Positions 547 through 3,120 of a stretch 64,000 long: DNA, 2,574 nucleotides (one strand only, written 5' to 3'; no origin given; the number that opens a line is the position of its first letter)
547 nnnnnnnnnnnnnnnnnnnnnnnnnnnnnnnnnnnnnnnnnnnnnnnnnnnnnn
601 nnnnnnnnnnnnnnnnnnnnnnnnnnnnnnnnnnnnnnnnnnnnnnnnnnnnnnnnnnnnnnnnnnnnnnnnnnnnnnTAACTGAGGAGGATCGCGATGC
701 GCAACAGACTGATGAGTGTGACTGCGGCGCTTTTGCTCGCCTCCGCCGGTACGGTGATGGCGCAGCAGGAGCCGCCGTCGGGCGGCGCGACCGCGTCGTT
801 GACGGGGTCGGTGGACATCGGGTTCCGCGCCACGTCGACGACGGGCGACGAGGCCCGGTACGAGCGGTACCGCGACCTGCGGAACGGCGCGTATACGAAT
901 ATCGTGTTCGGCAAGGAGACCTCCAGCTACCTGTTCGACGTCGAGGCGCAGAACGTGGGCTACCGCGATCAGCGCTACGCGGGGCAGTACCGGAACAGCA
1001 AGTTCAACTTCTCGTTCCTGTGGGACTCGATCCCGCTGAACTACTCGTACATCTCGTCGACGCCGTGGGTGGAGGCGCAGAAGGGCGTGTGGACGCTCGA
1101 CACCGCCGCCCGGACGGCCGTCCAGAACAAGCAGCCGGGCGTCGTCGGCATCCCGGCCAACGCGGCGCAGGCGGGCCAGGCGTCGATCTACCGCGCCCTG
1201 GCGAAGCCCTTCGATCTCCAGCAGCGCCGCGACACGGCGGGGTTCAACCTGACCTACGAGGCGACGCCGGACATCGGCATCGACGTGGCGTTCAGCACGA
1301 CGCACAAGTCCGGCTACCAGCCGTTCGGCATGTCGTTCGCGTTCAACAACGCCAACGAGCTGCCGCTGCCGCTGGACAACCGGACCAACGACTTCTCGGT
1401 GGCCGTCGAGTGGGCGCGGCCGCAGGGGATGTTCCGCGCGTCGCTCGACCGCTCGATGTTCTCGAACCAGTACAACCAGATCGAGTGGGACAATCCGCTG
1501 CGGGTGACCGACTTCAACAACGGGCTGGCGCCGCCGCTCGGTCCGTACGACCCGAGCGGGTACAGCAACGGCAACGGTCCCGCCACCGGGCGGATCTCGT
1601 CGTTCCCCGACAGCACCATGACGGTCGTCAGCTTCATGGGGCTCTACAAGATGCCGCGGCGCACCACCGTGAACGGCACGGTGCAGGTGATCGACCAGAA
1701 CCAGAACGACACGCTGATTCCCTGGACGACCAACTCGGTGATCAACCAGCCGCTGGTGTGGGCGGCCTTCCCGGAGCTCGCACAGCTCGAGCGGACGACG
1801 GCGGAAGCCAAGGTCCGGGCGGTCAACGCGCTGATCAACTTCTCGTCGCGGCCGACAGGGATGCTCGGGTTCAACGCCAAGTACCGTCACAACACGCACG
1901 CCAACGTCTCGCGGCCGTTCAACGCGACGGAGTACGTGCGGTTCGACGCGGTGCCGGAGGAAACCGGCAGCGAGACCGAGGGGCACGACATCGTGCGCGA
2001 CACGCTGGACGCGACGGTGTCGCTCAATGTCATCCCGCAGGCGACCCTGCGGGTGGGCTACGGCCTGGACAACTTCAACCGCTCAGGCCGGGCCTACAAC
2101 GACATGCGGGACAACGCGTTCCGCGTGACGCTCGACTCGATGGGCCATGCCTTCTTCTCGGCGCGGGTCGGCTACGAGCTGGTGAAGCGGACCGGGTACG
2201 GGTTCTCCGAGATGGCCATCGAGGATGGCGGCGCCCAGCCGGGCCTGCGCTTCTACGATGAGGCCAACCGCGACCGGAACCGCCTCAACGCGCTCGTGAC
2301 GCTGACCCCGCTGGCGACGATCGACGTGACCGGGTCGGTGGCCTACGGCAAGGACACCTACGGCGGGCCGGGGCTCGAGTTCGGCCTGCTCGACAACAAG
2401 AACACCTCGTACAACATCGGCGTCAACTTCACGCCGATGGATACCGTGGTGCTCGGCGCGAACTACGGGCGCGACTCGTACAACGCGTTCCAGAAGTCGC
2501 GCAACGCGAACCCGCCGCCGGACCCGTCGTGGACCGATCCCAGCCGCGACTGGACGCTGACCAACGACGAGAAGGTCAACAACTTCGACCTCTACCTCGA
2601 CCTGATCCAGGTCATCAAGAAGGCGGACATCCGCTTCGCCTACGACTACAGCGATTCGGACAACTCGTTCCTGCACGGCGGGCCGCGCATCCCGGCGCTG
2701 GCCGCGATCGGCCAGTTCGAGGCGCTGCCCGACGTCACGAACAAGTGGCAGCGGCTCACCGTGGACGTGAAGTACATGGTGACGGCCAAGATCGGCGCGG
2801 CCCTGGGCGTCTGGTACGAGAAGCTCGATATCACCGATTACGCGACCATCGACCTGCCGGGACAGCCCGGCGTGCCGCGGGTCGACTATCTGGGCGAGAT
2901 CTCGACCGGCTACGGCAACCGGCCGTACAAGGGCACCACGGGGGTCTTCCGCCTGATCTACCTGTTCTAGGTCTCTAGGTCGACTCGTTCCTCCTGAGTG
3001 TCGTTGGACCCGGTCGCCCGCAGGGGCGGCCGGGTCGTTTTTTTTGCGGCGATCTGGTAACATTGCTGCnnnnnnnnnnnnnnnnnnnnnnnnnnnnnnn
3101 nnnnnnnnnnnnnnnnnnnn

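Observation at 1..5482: Porin-cytochrome electron conduit next to a monohaem cytochrome c and a feoB-feoA Fe(II) importer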

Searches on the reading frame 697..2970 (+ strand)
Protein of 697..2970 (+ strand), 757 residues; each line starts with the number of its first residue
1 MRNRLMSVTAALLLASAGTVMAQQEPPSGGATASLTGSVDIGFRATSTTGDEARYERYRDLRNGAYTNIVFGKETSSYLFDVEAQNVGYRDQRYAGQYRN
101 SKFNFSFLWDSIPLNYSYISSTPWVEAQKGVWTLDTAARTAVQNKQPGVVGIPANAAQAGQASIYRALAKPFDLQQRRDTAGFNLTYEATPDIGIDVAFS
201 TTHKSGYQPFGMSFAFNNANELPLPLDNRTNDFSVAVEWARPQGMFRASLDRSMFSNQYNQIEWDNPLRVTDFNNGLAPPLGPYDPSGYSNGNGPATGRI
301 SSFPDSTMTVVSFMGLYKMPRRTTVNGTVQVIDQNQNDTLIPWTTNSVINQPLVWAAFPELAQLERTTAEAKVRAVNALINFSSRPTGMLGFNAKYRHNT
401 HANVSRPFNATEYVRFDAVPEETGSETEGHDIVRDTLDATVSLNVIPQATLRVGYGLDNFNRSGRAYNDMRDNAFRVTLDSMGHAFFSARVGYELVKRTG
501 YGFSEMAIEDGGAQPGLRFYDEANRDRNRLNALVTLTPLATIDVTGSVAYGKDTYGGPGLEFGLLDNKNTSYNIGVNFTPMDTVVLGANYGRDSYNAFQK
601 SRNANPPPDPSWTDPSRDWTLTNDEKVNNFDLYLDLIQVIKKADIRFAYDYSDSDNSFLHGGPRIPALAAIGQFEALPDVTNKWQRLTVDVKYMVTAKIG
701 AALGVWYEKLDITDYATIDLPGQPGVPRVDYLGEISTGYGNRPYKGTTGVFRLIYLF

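Call 6: search_protein_families(library=ncbifam, proteins=[window:697-2967:+], max_evalue=0.01)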
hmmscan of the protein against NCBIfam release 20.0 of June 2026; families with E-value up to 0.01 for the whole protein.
window:697-2967:+ (757 aa): 2 families
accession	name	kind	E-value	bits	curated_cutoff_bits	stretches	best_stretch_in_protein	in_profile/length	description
TIGR03509.1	OMP_MtrB_PioB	subfamily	3.4e-53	181.1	240.05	1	51-755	14-660/662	MtrB/PioB family decaheme-associated outer membrane protein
NF041027.1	GSU2204_Se_pt_1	equivalog_domain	6.9e-09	35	350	1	10-107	2-95/580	GSU2204 family CXXCH-containing (seleno)protein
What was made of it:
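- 697..2970 (+): mtrB/pioB-type 26-strand outer-membrane barrel (757 aa), 15 nt after mtrA, Shine-Dalgarno GAGGAG at 684-689. TIGR03509, 181 bits, below its 240 cut-off (call 6).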

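Call 7: search_protein_families(library=pfam, proteins=[window:697-2967:+], max_evalue=0.01)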
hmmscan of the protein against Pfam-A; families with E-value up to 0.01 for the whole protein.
window:697-2967:+ (757 aa): 1 family
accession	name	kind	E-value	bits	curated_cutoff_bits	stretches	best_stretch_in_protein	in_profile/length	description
PF11854.14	MtrB_PioB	-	1.2e-72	245.9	23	1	73-755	31-633/635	Putative outer membrane beta-barrel porin, MtrB/PioB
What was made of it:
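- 697..2970 (+): PF11854, 245.9 bits (call 7).
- On MtrB/PioB outer-membrane barrel (PF11854 / TIGR03509): Pfam PF11854: 245.9 bits against a gathering score of 23, covering residues 73-755 (call 7).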

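Call 8: find_encoding_contigs(protein=window:697-2970:+, flank=10000, max_places=6)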
Protein window:697-2970:+ (757 aa): no gene with exactly this product is on record in the collection.

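Call 10: find_homologous_proteins(query=window:697-2967:+, max_evalue=0.00001)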
Query window:697-2967:+ (757 aa): 1130 proteins with E <= 0.00001 among 8000 candidates; the best 120 are listed.
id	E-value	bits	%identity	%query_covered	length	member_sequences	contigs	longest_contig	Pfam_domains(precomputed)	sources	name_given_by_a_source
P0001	0.0e+0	1739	100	100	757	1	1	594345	PF11854.15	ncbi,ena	-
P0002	0.0e+0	1247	71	100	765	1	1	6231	PF11854.15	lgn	-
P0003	0.0e+0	1246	70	100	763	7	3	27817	PF11854.15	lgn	-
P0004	0.0e+0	1224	68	100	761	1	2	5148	PF11854.15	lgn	-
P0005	0.0e+0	1223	69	100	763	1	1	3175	PF11854.15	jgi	jgi:hypothetical protein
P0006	0.0e+0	1219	70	100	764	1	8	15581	PF11854.15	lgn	-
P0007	0.0e+0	1205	68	100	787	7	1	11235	PF11854.15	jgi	-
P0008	0.0e+0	1199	68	100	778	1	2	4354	PF11854.15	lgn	-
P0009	0.0e+0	1188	66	100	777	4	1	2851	PF11854.15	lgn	-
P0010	0.0e+0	1179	68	95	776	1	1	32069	PF11854.15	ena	-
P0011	0.0e+0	1154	65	100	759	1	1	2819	PF11854.15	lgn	-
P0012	0.0e+0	1152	66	100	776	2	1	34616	PF11854.15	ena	-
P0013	0.0e+0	1151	66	99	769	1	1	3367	PF11854.15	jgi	jgi:MtrB/PioB family decaheme-associated outer membrane protein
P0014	0.0e+0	1150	65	100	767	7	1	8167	PF11854.15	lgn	-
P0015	0.0e+0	1150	66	100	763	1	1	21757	PF11854.15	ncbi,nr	ncbi:MAG: MtrB/PioB family outer membrane beta-barrel protein [Vicinamibacterales bacterium]|nr:MtrB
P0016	0.0e+0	1148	65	100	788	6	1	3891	PF11854.15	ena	-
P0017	0.0e+0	1148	65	100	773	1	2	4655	PF11854.15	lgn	-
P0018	0.0e+0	1144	64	100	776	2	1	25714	PF11854.15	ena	-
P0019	0.0e+0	1140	65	100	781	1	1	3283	PF11854.15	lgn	-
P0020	0.0e+0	1140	65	100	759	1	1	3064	PF11854.15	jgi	jgi:MtrB/PioB family decaheme-associated outer membrane protein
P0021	0.0e+0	1125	66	100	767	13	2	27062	PF11854.15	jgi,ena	-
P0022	0.0e+0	1121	63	100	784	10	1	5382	PF11854.15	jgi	jgi:MtrB/PioB family decaheme-associated outer membrane protein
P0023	0.0e+0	1116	63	100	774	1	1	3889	PF11854.15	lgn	-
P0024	0.0e+0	1116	62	100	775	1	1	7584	PF11854.15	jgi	jgi:MtrB/PioB family decaheme-associated outer membrane protein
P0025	0.0e+0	1114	63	100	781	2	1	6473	PF11854.15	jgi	-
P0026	0.0e+0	1109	65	100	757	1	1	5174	PF11854.15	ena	-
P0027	0.0e+0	1109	64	100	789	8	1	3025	PF11854.15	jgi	-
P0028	0.0e+0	1099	63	100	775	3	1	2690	PF11854.15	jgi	jgi:MtrB/PioB family decaheme-associated outer membrane protein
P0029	0.0e+0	1095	65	97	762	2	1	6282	PF11854.15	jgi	-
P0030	0.0e+0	1095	63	100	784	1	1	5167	PF11854.15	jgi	jgi:hypothetical protein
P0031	0.0e+0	1091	63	100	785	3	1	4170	PF11854.15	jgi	-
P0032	0.0e+0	1090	63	100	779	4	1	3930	PF11854.15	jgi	jgi:hypothetical protein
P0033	0.0e+0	1089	62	100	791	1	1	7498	PF11854.15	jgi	-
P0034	0.0e+0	1083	62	100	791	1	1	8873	PF11854.15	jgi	jgi:hypothetical protein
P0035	0.0e+0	1079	62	98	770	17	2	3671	PF11854.15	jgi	jgi:MtrB/PioB family decaheme-associated outer membrane protein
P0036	0.0e+0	1074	62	100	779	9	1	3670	PF11854.15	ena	-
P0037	0.0e+0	1073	62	100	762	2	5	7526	PF11854.15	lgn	-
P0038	0.0e+0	1067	62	99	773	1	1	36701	PF11854.15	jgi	jgi:hypothetical protein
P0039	0.0e+0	1063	63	96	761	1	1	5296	PF11854.15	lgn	-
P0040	0.0e+0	1056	62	96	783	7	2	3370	PF11854.15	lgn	-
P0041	0.0e+0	1054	60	100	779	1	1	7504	PF11854.15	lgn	-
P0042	0.0e+0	1044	61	96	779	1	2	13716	PF11854.15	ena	-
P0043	0.0e+0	1043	61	100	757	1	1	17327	PF11854.15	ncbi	ncbi:MAG: MtrB/PioB family outer membrane beta-barrel protein [Acidobacteriota bacterium]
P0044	0.0e+0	1037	61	100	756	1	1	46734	PF11854.15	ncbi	-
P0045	0.0e+0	1035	59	100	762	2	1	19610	PF11854.15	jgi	jgi:MtrB/PioB family decaheme-associated outer membrane protein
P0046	0.0e+0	1025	62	100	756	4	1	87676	PF11854.15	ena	-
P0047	0.0e+0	1012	59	95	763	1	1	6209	PF11854.15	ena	-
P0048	7.5e-298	1008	58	100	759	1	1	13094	PF11854.15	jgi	jgi:MtrB/PioB family decaheme-associated outer membrane protein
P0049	1.8e-287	974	58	100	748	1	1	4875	PF11854.15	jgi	jgi:MtrB/PioB family decaheme-associated outer membrane protein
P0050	1.0e-285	968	58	96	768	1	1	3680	PF11854.15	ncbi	-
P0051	1.0e-284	965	58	97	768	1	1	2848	PF11854.15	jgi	jgi:MtrB/PioB family decaheme-associated outer membrane protein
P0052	1.3e-284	964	57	100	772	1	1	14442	PF11854.15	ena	-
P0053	3.9e-283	960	56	100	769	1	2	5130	PF11854.15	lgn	-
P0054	9.6e-283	958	57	97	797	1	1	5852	PF11854.15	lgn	-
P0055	7.4e-282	955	55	100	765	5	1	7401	PF11854.15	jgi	jgi:hypothetical protein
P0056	1.1e-280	951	58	100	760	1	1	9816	PF11854.15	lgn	-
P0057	1.4e-280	951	57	100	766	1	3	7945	PF11854.15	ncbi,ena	-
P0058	4.9e-280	949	57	100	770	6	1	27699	PF11854.15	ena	-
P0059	6.6e-280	949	57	100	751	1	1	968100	PF11854.15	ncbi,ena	-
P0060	8.7e-280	948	57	100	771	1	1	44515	PF11854.15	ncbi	-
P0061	2.8e-279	947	56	100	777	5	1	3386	PF11854.15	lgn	-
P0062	3.5e-279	946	56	100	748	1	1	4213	PF11854.15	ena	-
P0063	1.2e-278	945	56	100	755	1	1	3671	PF11854.15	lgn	-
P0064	2.1e-278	944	56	100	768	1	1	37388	PF11854.15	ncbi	-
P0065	3.7e-278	943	56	100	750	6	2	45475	PF11854.15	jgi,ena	-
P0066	3.7e-278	943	56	100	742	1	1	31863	PF11854.15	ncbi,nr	ncbi:MAG TPA: MtrB/PioB family outer membrane beta-barrel protein [Vicinamibacterales bacterium]|nr:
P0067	6.9e-278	942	56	100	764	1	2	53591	PF11854.15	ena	-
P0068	2.2e-277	941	56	100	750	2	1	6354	PF11854.15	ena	-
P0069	4.0e-277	940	55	100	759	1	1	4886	PF11854.15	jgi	jgi:hypothetical protein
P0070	8.2e-277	939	57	100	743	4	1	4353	PF11854.15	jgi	-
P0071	1.1e-276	938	57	100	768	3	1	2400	PF11854.15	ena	-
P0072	1.8e-276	938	56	99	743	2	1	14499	PF11854.15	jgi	jgi:MtrB/PioB family decaheme-associated outer membrane protein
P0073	2.4e-276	937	57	95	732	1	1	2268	PF11854.15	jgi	jgi:MtrB/PioB family decaheme-associated outer membrane protein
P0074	5.6e-276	936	56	96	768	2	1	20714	PF11854.15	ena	-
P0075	1.1e-275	935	55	99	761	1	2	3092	PF11854.15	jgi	jgi:MtrB/PioB family decaheme-associated outer membrane protein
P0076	3.2e-275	933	56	100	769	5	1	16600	PF11854.15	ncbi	-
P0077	4.5e-275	933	56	100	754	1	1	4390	PF11854.15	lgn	-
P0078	1.5e-274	931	55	100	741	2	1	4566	PF11854.15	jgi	jgi:MtrB/PioB family decaheme-associated outer membrane protein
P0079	1.6e-274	931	56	100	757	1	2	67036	PF11854.15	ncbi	-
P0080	2.0e-274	931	57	100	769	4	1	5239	PF11854.15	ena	-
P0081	2.0e-274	931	56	100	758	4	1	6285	PF11854.15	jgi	jgi:MtrB/PioB family decaheme-associated outer membrane protein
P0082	2.5e-274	930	56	100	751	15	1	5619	PF11854.15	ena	-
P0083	4.1e-274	930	56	100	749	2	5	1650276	PF11854.15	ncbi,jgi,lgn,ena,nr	ncbi:MAG: MtrB/PioB family outer membrane beta-barrel protein [Acidobacteria bacterium]|nr:MtrB/PioB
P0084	7.1e-274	929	55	100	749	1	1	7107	PF11854.15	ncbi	-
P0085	1.6e-273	928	57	100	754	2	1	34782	PF11854.15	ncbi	-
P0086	2.1e-273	927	55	100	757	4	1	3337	PF11854.15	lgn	-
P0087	2.9e-273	927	56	100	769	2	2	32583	PF11854.15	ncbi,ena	-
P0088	2.5e-272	924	55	100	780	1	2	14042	PF11854.15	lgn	-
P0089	3.8e-272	923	55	100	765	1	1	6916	PF11854.15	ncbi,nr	ncbi:MAG: MtrB/PioB family outer membrane beta-barrel protein [Acidobacteria bacterium]|nr:MtrB/PioB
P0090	8.9e-272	922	56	100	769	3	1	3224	PF11854.15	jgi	-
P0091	1.1e-271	922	56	100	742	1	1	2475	PF11854.15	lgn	-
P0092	1.5e-270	918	54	100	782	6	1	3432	PF11854.15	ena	-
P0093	2.1e-270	917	56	100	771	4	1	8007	PF11854.15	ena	-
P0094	3.6e-270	917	55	100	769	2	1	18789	PF11854.15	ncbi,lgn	-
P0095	9.8e-270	915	55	100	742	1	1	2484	PF11854.15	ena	-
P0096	1.3e-269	915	54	100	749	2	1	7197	PF11854.15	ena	-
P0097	2.2e-269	914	56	100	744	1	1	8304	PF11854.15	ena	-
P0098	3.9e-269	913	56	100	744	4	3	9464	PF11854.15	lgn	-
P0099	4.3e-269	913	55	100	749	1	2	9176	PF11854.15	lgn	-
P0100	1.1e-268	912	55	100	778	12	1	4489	PF11854.15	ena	-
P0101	2.9e-268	910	55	100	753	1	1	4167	PF11854.15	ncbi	-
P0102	4.3e-268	910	55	100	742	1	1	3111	PF11854.15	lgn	-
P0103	5.7e-268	909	54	100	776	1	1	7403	PF11854.15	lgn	-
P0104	8.7e-268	909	55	100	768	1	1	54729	PF11854.15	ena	-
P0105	1.4e-267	908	55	99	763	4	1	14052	PF11854.15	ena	-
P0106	1.7e-267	908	55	97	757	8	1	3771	PF11854.15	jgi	-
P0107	1.8e-267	908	55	100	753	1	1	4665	PF11854.15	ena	-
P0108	1.9e-267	908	55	100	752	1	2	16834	PF11854.15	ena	-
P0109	2.6e-267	907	55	100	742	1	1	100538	PF11854.15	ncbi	ncbi:MAG: MtrB/PioB family outer membrane beta-barrel protein [Vicinamibacterales bacterium]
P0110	2.9e-267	907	55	100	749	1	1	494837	PF11854.15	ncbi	ncbi:MAG: MtrB/PioB family outer membrane beta-barrel protein [Vicinamibacterales bacterium]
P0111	2.9e-267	907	54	100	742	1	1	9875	PF11854.15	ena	-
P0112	3.4e-267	907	55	100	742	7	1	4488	PF11854.15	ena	-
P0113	4.0e-267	907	55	100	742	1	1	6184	PF11854.15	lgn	-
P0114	4.2e-267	907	55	100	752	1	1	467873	PF11854.15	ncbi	ncbi:MAG: MtrB/PioB family outer membrane beta-barrel protein [Vicinamibacterales bacterium]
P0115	4.6e-267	906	55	96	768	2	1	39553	PF11854.15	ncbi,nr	ncbi:MAG: MtrB/PioB family outer membrane beta-barrel protein [Acidobacteria bacterium]|nr:MtrB/PioB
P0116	4.8e-267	906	65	83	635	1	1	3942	PF11854.15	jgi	jgi:MtrB/PioB family decaheme-associated outer membrane protein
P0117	5.9e-267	906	55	100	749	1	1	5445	PF11854.15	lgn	-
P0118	9.5e-267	905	55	100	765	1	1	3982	PF11854.15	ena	-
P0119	1.8e-266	904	54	99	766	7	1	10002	PF11854.15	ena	-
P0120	2.1e-266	904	54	100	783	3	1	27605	PF11854.15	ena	-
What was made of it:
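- On MtrB/PioB outer-membrane barrel (PF11854 / TIGR03509): Even so, NCBI names close homologues as MtrB/PioB family (call 10).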

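Call 11: find_encoding_contigs(protein=P0001, flank=10000, max_places=4)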
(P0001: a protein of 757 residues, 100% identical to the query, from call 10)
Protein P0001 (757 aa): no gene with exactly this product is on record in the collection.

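Call 12: list_cluster_members(proteins=[P0001])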
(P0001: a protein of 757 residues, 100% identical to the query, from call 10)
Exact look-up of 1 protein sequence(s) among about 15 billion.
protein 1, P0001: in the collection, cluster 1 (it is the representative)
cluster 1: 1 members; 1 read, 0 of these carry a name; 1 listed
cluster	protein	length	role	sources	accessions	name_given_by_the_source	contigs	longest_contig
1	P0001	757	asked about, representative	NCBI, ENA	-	-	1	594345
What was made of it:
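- Tried and rejected: The cluster look-up gave no accession (call 12).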

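Call 14: find_related_loci(query=A1, collection=genome_contigs, flank=10000)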
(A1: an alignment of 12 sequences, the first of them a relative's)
Query A1 (757 aa) in genome_contigs; peptide patterns used: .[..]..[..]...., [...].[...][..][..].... (x = any residue, [..] = any of these).
174 stretches matched a pattern; 108 encode a relative of the query (tblastn E <= 1e-3); the best 80 are kept; 80 distinct loci.
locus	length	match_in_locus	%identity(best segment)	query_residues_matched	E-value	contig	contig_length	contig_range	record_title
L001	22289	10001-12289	70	1-757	0e+0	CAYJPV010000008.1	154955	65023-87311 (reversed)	MAG TPA_asm: uncultured Vicinamibacterales bacterium isolate ERP124720_co1_132 genome assembly, contig: NODE_130_length_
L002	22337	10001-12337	65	1-757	0e+0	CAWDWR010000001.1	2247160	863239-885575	MAG: uncultured Acidobacteriota bacterium isolate MFD05942.bin.2.66 genome assembly, contig: contig_5016, whole genome s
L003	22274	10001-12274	63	1-754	0e+0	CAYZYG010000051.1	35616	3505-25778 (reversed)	MAG TPA_asm: uncultured Vicinamibacterales bacterium isolate SRP329715_co1_323 genome assembly, contig: NODE_1600_length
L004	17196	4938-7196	61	1-754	0e+0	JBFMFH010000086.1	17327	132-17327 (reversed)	MAG: Acidobacteriota bacterium isolate MAG266 MAG266_86, whole genome shotgun sequence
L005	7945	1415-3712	57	1-757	0e+0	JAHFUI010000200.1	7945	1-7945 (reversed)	MAG: Acidobacteria bacterium isolate nzgw76 NODE_13914_length_7946_cov_7.977891, whole genome shotgun sequence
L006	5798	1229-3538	57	1-757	0e+0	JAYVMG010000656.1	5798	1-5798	MAG: Acidobacteriota bacterium isolate GL58_Up_concoct_85 GL58_Up_concoct_85_655, whole genome shotgun sequence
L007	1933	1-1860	68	148-757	0e+0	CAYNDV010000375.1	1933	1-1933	MAG TPA_asm: uncultured Vicinamibacterales bacterium isolate binchicken_co115_131 genome assembly, contig: NODE_80498_le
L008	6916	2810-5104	55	1-757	0e+0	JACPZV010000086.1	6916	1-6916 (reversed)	MAG: Acidobacteria bacterium isolate NC_groundwater_899_Pr1_S-0.2um_65_15 Montesol18-Sp2_coassembly_scaffold_4084, whole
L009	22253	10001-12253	57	1-757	0e+0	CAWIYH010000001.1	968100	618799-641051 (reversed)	MAG: uncultured Acidobacteriota bacterium isolate MFD04944.bin.1.167 genome assembly, contig: contig_30720, whole genome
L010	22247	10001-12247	56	1-757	0e+0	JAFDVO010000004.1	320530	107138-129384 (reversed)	MAG: Acidobacteria bacterium isolate SZAS-18 ACID-KAN-4__4__length-320530, whole genome shotgun sequence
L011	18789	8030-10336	55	1-757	0e+0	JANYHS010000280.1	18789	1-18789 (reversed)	MAG: Acidobacteria bacterium isolate GL140_1_metabinner_89_sub GL140_1_k141_1035876, whole genome shotgun sequence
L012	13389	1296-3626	56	1-757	0e+0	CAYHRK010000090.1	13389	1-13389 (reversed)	MAG TPA_asm: uncultured Vicinamibacterales bacterium isolate ERP119705_co14_214 genome assembly, contig: NODE_5642_lengt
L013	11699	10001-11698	72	1-567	0e+0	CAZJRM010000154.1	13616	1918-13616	MAG TPA_asm: uncultured Vicinamibacterales bacterium isolate binchicken_co66_63 genome assembly, contig: NODE_6952_lengt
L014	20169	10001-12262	57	1-757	0e+0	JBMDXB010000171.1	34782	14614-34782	MAG: Vicinamibacterales bacterium isolate FBaNitSoil1_11 FBaNitSoil1_contig171, whole genome shotgun sequence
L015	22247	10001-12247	54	1-757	0e+0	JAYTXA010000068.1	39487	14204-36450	MAG: Acidobacteriota bacterium isolate GFS_5862 GFS_5862_67, whole genome shotgun sequence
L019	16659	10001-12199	55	35-757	0e+0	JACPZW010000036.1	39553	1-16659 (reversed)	MAG: Acidobacteria bacterium isolate NC_groundwater_900_Pr1_S-0.2um_67_29 Montesol18-Sp2_coassembly_scaffold_552636, who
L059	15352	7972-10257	48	37-757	0e+0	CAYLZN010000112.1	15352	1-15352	MAG TPA_asm: uncultured Vicinamibacteraceae bacterium isolate binchicken_co16_328 genome assembly, contig: NODE_6481_len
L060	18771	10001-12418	46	1-757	0e+0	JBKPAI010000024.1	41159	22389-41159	MAG: Acidobacteriota bacterium isolate GB_HAYS_MAG_00009 GB_HAYS_000000527555, whole genome shotgun sequence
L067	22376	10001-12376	46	1-757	0e+0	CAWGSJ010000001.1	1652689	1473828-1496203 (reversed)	MAG: uncultured Acidobacteriota bacterium isolate MFD06229.bin.2.219 genome assembly, contig: contig_15185, whole genome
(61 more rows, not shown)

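Call 20: search_solved_structures(query=window:697-2967:+, max_evalue=1, show_alignments=0)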
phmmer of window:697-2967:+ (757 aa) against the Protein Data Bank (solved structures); distinct sequences matched with E-value up to 1: 1.
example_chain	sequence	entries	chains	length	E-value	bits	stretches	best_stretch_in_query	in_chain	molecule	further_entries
6r2q_B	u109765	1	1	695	1.1e-08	37.2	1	153-619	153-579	Uncharacterized protein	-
